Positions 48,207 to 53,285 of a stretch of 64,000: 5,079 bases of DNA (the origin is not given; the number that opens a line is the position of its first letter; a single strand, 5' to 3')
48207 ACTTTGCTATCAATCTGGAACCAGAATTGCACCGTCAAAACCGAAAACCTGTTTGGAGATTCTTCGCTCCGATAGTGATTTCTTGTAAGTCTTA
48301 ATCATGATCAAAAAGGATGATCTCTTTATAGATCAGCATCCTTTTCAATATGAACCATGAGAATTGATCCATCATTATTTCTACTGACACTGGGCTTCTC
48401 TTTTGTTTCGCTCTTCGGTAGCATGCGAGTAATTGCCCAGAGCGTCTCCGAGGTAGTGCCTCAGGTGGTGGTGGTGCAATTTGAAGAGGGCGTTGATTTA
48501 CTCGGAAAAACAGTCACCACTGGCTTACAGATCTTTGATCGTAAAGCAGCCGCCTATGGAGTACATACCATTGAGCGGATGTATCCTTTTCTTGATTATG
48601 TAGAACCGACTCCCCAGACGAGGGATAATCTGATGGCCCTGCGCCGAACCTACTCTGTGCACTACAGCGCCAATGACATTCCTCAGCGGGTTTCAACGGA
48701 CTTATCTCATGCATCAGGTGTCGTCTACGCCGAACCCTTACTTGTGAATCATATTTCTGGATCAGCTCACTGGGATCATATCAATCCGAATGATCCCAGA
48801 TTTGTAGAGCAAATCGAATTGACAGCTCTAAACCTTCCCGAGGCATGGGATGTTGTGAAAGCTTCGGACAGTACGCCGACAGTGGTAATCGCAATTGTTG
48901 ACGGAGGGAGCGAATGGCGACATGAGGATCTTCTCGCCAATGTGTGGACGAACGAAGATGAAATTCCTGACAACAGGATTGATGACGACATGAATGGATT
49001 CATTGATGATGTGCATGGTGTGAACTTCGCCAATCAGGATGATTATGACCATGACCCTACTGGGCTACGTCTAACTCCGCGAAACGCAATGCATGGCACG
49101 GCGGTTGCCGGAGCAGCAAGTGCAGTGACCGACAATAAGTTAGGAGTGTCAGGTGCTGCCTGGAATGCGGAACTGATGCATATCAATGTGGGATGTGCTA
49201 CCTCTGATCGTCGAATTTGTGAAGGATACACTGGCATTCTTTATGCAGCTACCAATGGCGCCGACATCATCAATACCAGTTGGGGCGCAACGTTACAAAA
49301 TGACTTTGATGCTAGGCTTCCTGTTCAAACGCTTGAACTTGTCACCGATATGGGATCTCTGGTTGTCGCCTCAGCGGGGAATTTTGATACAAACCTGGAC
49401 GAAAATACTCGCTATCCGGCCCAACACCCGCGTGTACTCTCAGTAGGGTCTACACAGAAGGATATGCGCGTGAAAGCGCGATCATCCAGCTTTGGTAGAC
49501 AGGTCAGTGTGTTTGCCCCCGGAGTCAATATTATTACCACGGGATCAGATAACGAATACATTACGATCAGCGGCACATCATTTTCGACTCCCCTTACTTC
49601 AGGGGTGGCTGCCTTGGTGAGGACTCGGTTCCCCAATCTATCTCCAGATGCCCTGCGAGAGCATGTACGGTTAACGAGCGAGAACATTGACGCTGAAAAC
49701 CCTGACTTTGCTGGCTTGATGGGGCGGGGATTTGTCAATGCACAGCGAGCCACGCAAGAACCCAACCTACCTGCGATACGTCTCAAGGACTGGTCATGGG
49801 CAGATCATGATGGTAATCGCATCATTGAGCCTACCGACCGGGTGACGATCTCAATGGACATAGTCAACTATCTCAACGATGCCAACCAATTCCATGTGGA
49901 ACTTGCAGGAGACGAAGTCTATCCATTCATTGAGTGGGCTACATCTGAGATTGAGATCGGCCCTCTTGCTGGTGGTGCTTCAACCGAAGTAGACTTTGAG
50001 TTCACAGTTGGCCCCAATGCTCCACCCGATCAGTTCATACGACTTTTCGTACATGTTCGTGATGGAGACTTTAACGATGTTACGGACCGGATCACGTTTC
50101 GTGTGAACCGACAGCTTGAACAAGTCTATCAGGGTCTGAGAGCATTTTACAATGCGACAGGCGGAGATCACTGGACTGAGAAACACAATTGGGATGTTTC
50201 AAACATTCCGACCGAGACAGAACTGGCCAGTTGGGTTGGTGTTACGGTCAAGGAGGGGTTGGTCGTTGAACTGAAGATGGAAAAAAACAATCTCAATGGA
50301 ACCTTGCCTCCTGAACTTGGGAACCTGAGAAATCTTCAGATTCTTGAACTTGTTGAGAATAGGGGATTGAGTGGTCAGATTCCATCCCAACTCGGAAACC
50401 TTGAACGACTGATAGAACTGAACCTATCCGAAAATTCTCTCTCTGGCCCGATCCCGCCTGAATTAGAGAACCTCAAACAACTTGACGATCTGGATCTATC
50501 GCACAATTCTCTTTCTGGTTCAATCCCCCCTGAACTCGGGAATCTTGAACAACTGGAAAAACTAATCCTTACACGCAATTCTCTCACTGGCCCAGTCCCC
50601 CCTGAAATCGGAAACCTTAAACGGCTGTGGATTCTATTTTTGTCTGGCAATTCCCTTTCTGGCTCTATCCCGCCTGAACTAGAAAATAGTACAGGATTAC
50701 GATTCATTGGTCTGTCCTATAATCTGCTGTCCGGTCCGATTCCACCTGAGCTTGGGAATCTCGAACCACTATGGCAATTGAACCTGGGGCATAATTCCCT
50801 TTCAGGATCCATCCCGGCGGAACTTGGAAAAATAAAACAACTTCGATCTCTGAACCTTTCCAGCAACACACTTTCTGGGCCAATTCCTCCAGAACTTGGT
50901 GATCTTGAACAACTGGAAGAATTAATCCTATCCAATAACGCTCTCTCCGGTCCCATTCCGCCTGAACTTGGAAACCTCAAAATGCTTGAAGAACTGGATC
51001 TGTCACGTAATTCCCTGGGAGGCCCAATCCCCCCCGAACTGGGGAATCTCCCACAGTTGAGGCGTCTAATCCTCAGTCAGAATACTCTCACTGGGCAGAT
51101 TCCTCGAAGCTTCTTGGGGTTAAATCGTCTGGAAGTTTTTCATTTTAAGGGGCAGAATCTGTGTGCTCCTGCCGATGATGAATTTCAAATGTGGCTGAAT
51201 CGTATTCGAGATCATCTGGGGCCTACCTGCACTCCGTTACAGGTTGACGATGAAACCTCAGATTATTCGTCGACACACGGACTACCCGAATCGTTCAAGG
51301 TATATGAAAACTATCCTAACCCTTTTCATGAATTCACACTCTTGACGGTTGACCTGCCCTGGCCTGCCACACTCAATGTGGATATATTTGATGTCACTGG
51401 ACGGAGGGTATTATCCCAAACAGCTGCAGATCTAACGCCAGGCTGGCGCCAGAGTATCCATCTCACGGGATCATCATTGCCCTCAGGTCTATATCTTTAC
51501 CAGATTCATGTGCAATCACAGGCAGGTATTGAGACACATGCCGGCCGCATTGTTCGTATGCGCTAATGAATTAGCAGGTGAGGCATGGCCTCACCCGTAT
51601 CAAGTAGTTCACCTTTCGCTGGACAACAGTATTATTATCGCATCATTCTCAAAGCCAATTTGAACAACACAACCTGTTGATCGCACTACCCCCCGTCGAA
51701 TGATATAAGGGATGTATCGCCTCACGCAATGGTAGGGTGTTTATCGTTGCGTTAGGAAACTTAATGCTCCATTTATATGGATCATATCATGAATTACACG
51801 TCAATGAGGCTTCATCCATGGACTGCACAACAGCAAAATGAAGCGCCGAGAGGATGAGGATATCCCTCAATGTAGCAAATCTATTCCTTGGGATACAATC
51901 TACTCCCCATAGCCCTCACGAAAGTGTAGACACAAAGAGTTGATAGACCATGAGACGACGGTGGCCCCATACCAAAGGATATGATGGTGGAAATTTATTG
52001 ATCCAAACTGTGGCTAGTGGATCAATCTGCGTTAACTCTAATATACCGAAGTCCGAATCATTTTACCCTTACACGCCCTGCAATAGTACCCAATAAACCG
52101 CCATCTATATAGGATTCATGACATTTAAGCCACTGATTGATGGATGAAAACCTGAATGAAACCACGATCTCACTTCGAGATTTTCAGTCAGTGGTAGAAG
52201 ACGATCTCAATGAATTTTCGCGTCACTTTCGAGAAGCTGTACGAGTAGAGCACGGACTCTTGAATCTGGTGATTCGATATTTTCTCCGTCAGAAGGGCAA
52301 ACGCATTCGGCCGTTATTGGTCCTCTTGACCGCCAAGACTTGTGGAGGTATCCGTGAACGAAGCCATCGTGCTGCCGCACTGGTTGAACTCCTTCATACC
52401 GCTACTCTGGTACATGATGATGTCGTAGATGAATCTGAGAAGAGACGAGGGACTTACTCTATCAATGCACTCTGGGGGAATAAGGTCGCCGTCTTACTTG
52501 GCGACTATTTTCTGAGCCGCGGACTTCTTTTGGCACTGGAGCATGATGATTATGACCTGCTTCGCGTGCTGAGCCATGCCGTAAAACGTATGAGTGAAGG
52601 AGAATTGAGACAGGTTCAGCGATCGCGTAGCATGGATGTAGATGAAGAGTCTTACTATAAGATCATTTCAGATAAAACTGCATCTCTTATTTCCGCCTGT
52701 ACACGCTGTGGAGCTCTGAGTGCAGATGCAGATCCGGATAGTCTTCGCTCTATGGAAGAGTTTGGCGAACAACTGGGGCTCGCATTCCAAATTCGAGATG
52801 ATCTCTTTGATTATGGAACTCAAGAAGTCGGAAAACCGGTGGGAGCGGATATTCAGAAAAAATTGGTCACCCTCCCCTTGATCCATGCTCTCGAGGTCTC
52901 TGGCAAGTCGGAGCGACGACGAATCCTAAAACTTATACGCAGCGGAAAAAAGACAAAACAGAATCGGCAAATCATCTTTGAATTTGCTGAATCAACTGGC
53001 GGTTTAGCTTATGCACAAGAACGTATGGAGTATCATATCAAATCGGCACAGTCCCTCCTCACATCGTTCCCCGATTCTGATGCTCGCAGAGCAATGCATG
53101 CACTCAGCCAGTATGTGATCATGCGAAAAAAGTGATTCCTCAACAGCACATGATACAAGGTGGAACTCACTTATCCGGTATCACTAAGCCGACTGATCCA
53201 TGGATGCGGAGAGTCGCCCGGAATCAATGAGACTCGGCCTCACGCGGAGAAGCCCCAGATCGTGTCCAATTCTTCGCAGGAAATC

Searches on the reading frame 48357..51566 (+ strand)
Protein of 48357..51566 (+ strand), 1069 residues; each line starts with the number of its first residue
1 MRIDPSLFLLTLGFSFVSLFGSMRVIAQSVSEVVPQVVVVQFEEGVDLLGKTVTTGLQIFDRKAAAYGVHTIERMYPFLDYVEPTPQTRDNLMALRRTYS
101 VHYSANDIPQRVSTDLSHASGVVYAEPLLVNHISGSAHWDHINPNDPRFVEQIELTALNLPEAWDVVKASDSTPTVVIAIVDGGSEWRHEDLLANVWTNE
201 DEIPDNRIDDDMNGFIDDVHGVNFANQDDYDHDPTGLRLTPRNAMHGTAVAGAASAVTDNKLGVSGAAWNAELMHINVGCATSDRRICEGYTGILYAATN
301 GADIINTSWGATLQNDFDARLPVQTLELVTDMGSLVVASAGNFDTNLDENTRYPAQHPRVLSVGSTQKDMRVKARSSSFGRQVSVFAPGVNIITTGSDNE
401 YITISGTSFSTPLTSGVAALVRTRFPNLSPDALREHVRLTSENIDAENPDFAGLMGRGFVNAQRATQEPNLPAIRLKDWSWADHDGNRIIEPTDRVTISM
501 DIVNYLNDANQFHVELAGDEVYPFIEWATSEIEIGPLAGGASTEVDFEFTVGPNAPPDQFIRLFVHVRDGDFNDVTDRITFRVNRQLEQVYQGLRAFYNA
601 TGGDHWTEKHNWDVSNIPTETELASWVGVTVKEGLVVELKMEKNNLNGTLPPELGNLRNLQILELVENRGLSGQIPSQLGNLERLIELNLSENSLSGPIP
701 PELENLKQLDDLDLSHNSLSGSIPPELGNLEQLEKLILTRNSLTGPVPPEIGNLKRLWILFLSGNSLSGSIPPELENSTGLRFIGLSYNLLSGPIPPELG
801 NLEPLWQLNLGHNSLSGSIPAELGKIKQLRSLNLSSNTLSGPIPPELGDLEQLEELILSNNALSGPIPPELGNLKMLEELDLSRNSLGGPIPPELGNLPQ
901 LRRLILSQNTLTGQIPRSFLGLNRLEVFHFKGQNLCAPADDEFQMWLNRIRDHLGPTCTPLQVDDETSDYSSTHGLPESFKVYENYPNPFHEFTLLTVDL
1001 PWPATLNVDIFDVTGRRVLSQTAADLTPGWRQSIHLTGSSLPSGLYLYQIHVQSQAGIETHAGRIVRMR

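Call 9: search_protein_families(library=pfam, proteins=[window:48357-51566:+], max_evalue=0.001)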
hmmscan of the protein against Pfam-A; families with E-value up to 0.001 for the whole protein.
window:48357-51566:+ (1069 aa): 8 families
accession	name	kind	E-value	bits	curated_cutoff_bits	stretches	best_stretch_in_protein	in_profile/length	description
PF00082.27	Peptidase_S8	-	1.1e-41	143.5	21.8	1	175-444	3-276/288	Subtilase family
PF00560.39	LRR_1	-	1.1e-35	114.4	20.6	0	877-898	2-23/23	Leucine Rich Repeat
PF13855.12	LRR_8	-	5.5e-25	87.3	27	3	658-719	1-61/61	Leucine rich repeat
PF23598.1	LRR_14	-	3.4e-21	75.8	40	3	648-739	60-147/353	Leucine-rich repeat region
PF12799.13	LRR_4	-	3.5e-18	65.7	27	2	808-842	6-38/44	Leucine Rich repeats (2 copies)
PF18962.6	Por_Secre_tail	-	2.5e-05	24.9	27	1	986-1055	2-67/75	Secretion system C-terminal sorting domain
PF16361.10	Peptidase_S8_N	-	0.00055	20.9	30.5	1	45-130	18-98/142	N-terminal of Subtilase family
PF25013.1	LRR_Zer-1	-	0.00083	19.9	27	0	823-886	4-65/137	Zer-1-like, Leucine-rich repeats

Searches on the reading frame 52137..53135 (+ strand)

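Call 9: search_protein_families(library=pfam, proteins=[window:52137-53135:+], max_evalue=0.001)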
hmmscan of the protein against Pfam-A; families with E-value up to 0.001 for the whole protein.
window:52137-53135:+ (332 aa): 1 family
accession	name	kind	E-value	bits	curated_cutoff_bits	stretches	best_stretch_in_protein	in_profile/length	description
PF00348.22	polyprenyl_synt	-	1.4e-67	228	27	1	41-276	3-243/251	Polyprenyl synthetase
